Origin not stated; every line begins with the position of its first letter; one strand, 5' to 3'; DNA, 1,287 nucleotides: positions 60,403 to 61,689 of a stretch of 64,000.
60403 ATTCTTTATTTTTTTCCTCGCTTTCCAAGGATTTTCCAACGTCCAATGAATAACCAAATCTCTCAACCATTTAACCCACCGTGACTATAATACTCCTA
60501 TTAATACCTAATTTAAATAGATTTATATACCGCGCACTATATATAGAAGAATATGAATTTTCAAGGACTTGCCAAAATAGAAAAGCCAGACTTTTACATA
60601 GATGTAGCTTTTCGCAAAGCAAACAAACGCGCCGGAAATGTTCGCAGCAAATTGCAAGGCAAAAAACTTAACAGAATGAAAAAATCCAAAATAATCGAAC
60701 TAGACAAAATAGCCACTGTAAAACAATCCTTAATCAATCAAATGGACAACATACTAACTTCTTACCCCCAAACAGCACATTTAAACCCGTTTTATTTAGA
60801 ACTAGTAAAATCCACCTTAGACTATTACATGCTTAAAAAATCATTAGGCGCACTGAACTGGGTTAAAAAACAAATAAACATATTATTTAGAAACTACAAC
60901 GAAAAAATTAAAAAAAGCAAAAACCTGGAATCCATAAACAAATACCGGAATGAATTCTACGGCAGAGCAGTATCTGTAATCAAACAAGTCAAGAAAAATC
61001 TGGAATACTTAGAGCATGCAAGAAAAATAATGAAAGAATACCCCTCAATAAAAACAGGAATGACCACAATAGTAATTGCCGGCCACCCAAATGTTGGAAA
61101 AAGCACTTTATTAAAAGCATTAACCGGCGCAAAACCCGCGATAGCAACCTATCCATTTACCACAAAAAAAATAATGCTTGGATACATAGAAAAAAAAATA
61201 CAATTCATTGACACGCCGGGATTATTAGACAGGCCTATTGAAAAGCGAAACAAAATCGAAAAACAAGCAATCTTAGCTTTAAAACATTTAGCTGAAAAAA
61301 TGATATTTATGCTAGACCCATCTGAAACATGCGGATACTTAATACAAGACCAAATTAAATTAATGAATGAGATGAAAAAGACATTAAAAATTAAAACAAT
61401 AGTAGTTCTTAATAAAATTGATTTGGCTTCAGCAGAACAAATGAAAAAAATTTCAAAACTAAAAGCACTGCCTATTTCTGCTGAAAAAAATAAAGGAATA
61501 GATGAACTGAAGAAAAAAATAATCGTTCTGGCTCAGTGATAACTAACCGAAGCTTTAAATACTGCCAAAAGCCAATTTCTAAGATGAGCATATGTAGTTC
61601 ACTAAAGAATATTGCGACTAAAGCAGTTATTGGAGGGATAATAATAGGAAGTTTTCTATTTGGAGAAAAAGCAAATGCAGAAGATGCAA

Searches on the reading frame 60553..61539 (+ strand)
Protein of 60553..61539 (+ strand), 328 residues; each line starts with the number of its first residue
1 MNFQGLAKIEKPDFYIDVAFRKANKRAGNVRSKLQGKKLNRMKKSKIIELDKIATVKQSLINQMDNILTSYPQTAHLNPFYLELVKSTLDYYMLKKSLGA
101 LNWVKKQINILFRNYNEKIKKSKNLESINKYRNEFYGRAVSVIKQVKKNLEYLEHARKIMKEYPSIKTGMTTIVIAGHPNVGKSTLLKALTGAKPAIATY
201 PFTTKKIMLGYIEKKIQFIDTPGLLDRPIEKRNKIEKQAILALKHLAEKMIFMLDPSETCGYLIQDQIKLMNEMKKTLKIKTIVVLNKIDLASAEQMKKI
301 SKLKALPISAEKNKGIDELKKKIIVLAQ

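Call 70: search_protein_families(library=pfam, proteins=[window:60553-61539:+])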
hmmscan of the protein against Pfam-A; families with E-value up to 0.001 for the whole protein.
window:60553-61539:+ (328 aa): 9 families
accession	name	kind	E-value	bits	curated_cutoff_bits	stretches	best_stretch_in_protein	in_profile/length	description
PF17835.6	NOG1_N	-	3.3e-26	92.7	22.9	1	3-166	1-159/160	NOG1 N-terminal helical domain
PF01926.29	MMR_HSR1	-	3.5e-23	82.3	21.9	1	172-288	1-113/113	50S ribosome-binding GTPase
PF06858.20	NOG1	-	2.3e-21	75.7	27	1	234-290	1-58/58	Nucleolar GTP-binding protein 1 (NOG1)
PF02421.24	FeoB_N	-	5.7e-16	58.9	27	1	172-323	2-156/156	Ferrous iron transport protein B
PF16897.10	MMR_HSR1_Xtn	-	2.7e-08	34.2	35.2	1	280-323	56-100/106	C-terminal region of MMR_HSR1 domain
PF00009.33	GTP_EFTU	-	7.2e-08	32.7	26.5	0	209-302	64-144/188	Elongation factor Tu GTP binding domain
PF03193.22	RsgA_GTPase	-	2.4e-06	27.9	30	0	166-224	104-168/174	RsgA GTPase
PF09439.16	SRPRB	-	7.5e-06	25.9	25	1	171-301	4-131/178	Signal recognition particle receptor beta subunit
PF00350.29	Dynamin_N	-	0.00011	22.8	27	0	213-289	100-168/168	Dynamin family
